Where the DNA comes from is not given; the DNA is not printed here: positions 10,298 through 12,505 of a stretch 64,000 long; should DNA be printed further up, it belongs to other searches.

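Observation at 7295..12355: Membrane-anchored Hdr-like five-gene cluster with sHdr-like gene order but no sulfur-carrier genes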

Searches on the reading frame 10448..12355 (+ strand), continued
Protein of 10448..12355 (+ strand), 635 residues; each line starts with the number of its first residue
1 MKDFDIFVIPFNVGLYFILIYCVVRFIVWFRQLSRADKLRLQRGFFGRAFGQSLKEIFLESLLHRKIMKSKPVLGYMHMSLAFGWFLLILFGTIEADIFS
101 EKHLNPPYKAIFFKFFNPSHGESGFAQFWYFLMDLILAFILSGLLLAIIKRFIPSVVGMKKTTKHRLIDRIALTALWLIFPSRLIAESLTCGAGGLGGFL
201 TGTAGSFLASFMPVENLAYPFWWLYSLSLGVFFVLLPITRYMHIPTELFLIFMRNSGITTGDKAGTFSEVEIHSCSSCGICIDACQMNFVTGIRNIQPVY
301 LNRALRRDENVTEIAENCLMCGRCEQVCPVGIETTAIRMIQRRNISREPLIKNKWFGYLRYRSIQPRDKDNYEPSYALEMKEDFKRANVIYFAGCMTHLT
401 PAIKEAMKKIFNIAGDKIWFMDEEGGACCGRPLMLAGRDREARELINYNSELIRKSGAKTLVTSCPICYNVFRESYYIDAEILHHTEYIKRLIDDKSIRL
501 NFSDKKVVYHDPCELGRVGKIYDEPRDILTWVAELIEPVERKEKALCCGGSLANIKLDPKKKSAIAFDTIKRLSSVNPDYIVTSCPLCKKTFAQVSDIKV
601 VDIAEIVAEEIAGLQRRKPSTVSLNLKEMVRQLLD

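Call 53: find_homologous_proteins(query=P0152, max_evalue=1e-20)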
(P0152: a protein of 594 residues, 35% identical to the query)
Query P0152 (594 aa): 1499 proteins with E <= 1e-20 among 8000 candidates; the best 120 are listed.
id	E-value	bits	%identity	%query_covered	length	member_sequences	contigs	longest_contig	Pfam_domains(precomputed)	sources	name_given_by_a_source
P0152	0.0e+0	1373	100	100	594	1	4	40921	PF12838.13,PF13534.12,PF02754.22,PF13183.12,PF13187.12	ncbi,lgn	ncbi:MAG: (Fe-S)-binding protein [Rikenellaceae bacterium]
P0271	0.0e+0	1022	72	100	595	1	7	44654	PF12838.13,PF13534.12,PF02754.22,PF13183.12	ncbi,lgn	ncbi:MAG: (Fe-S)-binding protein [Rikenellaceae bacterium]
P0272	5.5e-247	839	61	100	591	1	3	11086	PF12838.13,PF13534.12,PF02754.22,PF13183.12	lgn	-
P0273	3.0e-199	682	52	99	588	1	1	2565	PF12797.13,PF00037.33,PF12838.13,PF13534.12,PF02754.22,PF13183.12,PF13187.12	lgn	-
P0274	2.2e-197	675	51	99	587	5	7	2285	PF00037.33,PF12838.13,PF13534.12,PF02754.22,PF13237.12,PF13183.12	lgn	-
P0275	3.5e-185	635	50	99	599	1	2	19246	PF00037.33,PF12838.13,PF02754.22,PF13183.12,PF13187.12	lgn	-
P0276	9.9e-153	528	42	99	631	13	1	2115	PF02754.22,PF13183.12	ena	-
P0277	2.3e-142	494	41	99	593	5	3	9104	PF02754.22,PF13183.12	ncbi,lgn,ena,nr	ncbi:MAG: (Fe-S)-binding protein [Rikenellaceae bacterium]|nr:(Fe-S)-binding protein [Rikenellaceae 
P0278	5.9e-142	492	41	100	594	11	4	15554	PF12838.13,PF13534.12,PF02754.22,PF13183.12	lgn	-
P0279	1.3e-140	488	40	99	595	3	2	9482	PF12838.13,PF13534.12,PF02754.22,PF13183.12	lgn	-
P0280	5.3e-138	479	39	99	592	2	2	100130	PF13534.12,PF02754.22,PF13183.12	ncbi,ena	-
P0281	6.1e-138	479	38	99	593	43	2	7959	PF12838.13,PF13534.12,PF02754.22,PF13183.12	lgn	-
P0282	4.9e-136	473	39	99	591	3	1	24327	PF13534.12,PF02754.22,PF13183.12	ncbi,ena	-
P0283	2.4e-117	411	36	98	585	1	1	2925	PF13534.12,PF02754.22,PF13183.12,PF13187.12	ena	-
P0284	6.9e-117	410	36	99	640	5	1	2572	PF13534.12,PF02754.22,PF13183.12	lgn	-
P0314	3.0e-111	391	35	99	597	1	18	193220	PF13534.12,PF02754.22,PF13183.12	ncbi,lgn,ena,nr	ncbi:MAG: (Fe-S)-binding protein [Alistipes sp.]|nr:(Fe-S)-binding protein [Alistipes sp.]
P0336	9.7e-111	389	34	99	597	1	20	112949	PF13534.12,PF02754.22,PF13183.12,PF13187.12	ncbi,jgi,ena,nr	ncbi:MAG: 4Fe-4S dicluster domain-containing protein [Alistipes sp.]|nr:4Fe-4S dicluster domain-cont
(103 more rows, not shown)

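Call 54: find_encoding_contigs(protein=P0314, flank=8000, max_places=3)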
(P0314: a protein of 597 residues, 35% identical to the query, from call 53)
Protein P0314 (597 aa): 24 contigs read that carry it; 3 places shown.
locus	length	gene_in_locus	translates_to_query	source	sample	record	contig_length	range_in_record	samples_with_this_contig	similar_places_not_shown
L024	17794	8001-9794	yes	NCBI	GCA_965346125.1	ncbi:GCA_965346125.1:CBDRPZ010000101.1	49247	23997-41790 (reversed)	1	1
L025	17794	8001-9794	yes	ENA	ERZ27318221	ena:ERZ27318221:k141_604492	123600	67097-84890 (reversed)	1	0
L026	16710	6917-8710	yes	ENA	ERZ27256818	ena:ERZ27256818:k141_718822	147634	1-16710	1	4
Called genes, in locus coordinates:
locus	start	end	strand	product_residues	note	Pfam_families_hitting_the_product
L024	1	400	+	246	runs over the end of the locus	PF00149:Metallophos, PF12850:Metallophos_2 (faint)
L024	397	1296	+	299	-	PF00303:Thymidylat_synt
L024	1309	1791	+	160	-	PF00186:DHFR_1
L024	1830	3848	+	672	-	PF07944:Beta-AFase-like_GH127_cat, PF20736:Glyco_hydro127M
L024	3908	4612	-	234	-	-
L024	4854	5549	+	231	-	PF13237:Fer4_10 (weak), PF13183:Fer4_8, PF13187:Fer4_9, PF13484:Fer4_16 (weak), PF13534:Fer4_17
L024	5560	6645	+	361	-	PF02754:CCG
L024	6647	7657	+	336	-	PF00890:FAD_binding_2 (weak), PF01266:DAO (weak), PF01494:FAD_binding_3 (weak), PF03486:HI0933_like (weak), PF07992:Pyr_redox_2, PF12831:FAD_oxidored (weak), PF13450:NAD_binding_8, PF13738:Pyr_redox_3 (weak), +4 more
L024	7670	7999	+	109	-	PF17179:Fer4_22 (faint), PF25160:LdpA_Fe-S-bd (faint), PF12797:Fer4_2 (faint), PF13237:Fer4_10 (faint), PF13183:Fer4_8, PF12838:Fer4_7, PF13187:Fer4_9, PF13534:Fer4_17, +2 more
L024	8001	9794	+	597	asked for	PF13183:Fer4_8, PF13534:Fer4_17 (weak), PF02754:CCG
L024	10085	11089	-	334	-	PF04616:Glyco_hydro_43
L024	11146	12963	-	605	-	PF01541:GIY-YIG, PF27096:UvrC_M, PF12826:HHH_2 (faint), PF22920:UvrC_RNaseH, PF08459:UvrC_RNaseH_dom, PF14520:HHH_5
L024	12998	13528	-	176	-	PF01812:5-FTHF_cyc-lig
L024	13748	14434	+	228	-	-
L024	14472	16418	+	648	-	PF00890:FAD_binding_2, PF01266:DAO (faint), PF03486:HI0933_like (faint), PF07992:Pyr_redox_2 (faint), PF02910:Succ_DH_flav_C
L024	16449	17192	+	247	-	PF13085:Fer2_3, PF13183:Fer4_8, PF12838:Fer4_7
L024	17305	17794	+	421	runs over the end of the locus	PF03663:Glyco_hydro_76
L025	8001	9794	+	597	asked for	PF13183:Fer4_8, PF13534:Fer4_17 (weak), PF02754:CCG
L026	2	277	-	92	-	?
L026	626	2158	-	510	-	-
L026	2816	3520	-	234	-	-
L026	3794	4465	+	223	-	PF13237:Fer4_10 (weak), PF13183:Fer4_8, PF13187:Fer4_9, PF13484:Fer4_16 (weak), PF13534:Fer4_17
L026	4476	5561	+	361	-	PF02754:CCG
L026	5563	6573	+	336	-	PF00890:FAD_binding_2 (weak), PF01266:DAO (weak), PF01494:FAD_binding_3 (weak), PF03486:HI0933_like (weak), PF07992:Pyr_redox_2, PF12831:FAD_oxidored (weak), PF13450:NAD_binding_8, PF13738:Pyr_redox_3 (weak), +4 more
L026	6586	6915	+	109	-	PF17179:Fer4_22 (faint), PF25160:LdpA_Fe-S-bd (faint), PF12797:Fer4_2 (faint), PF13237:Fer4_10 (faint), PF13183:Fer4_8, PF12838:Fer4_7, PF13187:Fer4_9, PF13534:Fer4_17, +2 more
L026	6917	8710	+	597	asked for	PF13183:Fer4_8, PF13534:Fer4_17 (weak), PF02754:CCG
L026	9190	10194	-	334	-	PF04616:Glyco_hydro_43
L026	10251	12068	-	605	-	PF01541:GIY-YIG, PF27096:UvrC_M, PF12826:HHH_2 (faint), PF22920:UvrC_RNaseH, PF08459:UvrC_RNaseH_dom, PF14520:HHH_5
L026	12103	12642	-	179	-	PF01812:5-FTHF_cyc-lig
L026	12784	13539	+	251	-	-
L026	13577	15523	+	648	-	PF00890:FAD_binding_2, PF01266:DAO (faint), PF03486:HI0933_like (faint), PF07992:Pyr_redox_2 (faint), PF02910:Succ_DH_flav_C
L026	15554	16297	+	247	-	PF13085:Fer2_3, PF13183:Fer4_8, PF12838:Fer4_7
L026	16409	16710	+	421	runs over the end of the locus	PF03663:Glyco_hydro_76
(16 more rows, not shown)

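Call 55: predict_structure(alignment_id=A2)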
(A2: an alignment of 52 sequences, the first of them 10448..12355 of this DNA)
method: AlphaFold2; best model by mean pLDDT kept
length: 635 residues; sequences in the alignment: 52
mean_pLDDT: 89.4   pTM: 0.85
mean pLDDT of the five models: 89.4, 88.7, 87.8, 87.8, 87.6
residues with pLDDT >= 90: 477; 70-90: 97; 50-70: 29; < 50: 32
segments of 3 or more residues with pLDDT < 50: 347-353, 355-374, 620-624
pLDDT, mean of each block of 10 residues (from residue 1): 89 98 94 92 93 97 95 97 97 93 89 90 86 98 96 93 92 97 97 93 97 96 98 96 96 93 80 95 93 90 91 90 94 91 62 42 42 52 81 92 96 94 79 81 89 93 96 92 98 95 97 96 98 97 95 84 96 97 98 98 97 68 57 77
secondary structure, 60 per line:
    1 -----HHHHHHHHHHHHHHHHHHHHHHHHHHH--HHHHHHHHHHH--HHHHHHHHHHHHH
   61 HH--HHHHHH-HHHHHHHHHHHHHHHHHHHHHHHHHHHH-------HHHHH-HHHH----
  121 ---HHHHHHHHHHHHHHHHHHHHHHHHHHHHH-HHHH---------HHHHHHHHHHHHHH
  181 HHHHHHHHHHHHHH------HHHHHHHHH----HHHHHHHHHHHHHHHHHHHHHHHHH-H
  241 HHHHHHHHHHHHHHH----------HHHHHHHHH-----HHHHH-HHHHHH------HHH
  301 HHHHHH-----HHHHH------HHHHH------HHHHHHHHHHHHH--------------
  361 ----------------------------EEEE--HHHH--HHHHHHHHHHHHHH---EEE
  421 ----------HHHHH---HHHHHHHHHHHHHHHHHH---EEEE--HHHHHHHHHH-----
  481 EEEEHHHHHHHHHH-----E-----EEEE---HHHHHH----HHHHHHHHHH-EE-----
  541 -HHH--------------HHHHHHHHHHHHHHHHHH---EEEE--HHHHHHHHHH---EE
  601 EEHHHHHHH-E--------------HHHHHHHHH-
elements in order: H6-32 H35-45 H48-62 H65-70 H72-99 H107-111 H113-116 H124-152 H154-157 H167-194 H201-209 H214-238 H240-255 H266-274 H280-284 H286-291 H298-306 H312-316 H323-327 H334-346 E389-392 H395-398 H401-414 E418-420 H431-435 H439-456 E460-463 H466-475 E481-484 H485-494 E506-509 H513-518 H523-532 H559-576 E580-583 H586-595 E599-602 H603-609 H626-634

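Call 60: fold_search(model_id=the predicted structure, library=pdb)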
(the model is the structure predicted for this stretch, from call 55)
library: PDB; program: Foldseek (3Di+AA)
matches with E <= 10: 338; with E <= 0.001: 17
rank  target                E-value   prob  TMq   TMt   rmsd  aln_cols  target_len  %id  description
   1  9ojn                  1.6e-19  1.00  0.64  0.56  12.0       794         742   16  Structure of Mycobacterium smegmatis EtfD (released 2025-05-21)
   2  9a6l_A                1.8e-07  1.00  0.30  0.74   3.6       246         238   16  Integrative model of LUTA-LUTB by crosslinking MS and deep learning (released 2024-09-18)
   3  8rwn_B                1.2e-06  1.00  0.29  0.60   5.0       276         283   19  CryoEM structure of the Hdr(ABC)2 subunits of the Elp-Hdr complex of Methanothermobacter marburgensis (released 2025-05-14)
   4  8rvy_B                1.7e-06  1.00  0.29  0.60   5.0       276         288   18  CryoEM structure of the Elp-Hdr complex of Methanothermobacter marburgensis state 1 (composite structure) (released 2025-05-14)
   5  8rvu_B                5.1e-06  1.00  0.29  0.60   5.1       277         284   17  CryoEM structure of the Elp-Hdr complex of Methanothermobacter marburgensis state 2 (composite structure) (released 2025-05-14)
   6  8rvy_b                5.7e-06  1.00  0.29  0.60   4.8       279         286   19  CryoEM structure of the Elp-Hdr complex of Methanothermobacter marburgensis state 1 (composite structure) (released 2025-05-14)
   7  7bkb_B                1.5e-05  1.00  0.29  0.58   8.5       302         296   16  Formate dehydrogenase - heterodisulfide reductase - formylmethanofuran dehydrogenase complex from Methanospirillum hun (released 2021-09-29)
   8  5odc_B                1.6e-05  1.00  0.30  0.62   3.7       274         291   14  Heterodisulfide reductase / [NiFe]-hydrogenase complex from Methanothermococcus thermolithotrophicus at 2.3 A resoluti (released 2017-08-30)
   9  3ojc_A                1.8e-04  1.00  0.19  0.40   8.2       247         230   16  Crystal structure of a putative Asp/Glu Racemase from Yersinia pestis (released 2010-09-15)
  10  5hj7_B                4.8e-04  1.00  0.20  0.38  10.0       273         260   14  Glutamate Racemase Mycobacterium tuberculosis (MurI) with bound D-glutamate, 2.3 Angstrom resolution, X-ray diffractio (released 2016-05-25)
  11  2dwu_B                5.4e-04  1.00  0.19  0.37   9.7       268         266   11  Crystal Structure of Glutamate Racemase Isoform RacE1 from Bacillus anthracis (released 2007-06-19)
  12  5hj7_A                5.6e-04  1.00  0.19  0.38   9.8       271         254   14  Glutamate Racemase Mycobacterium tuberculosis (MurI) with bound D-glutamate, 2.3 Angstrom resolution, X-ray diffractio (released 2016-05-25)
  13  2gzm_B                6.3e-04  1.00  0.21  0.40   7.9       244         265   13  Crystal Structure of the Glutamate Racemase from Bacillus anthracis (released 2007-05-29)
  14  5ijw_B                7.5e-04  1.00  0.19  0.36   9.6       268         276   11  Glutamate Racemase (MurI) from Mycobacterium smegmatis with bound D-glutamate, 1.8 Angstrom resolution, X-ray diffract (released 2016-05-25)
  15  2gzm_A                8.5e-04  1.00  0.18  0.36   8.9       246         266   13  Crystal Structure of the Glutamate Racemase from Bacillus anthracis (released 2007-05-29)
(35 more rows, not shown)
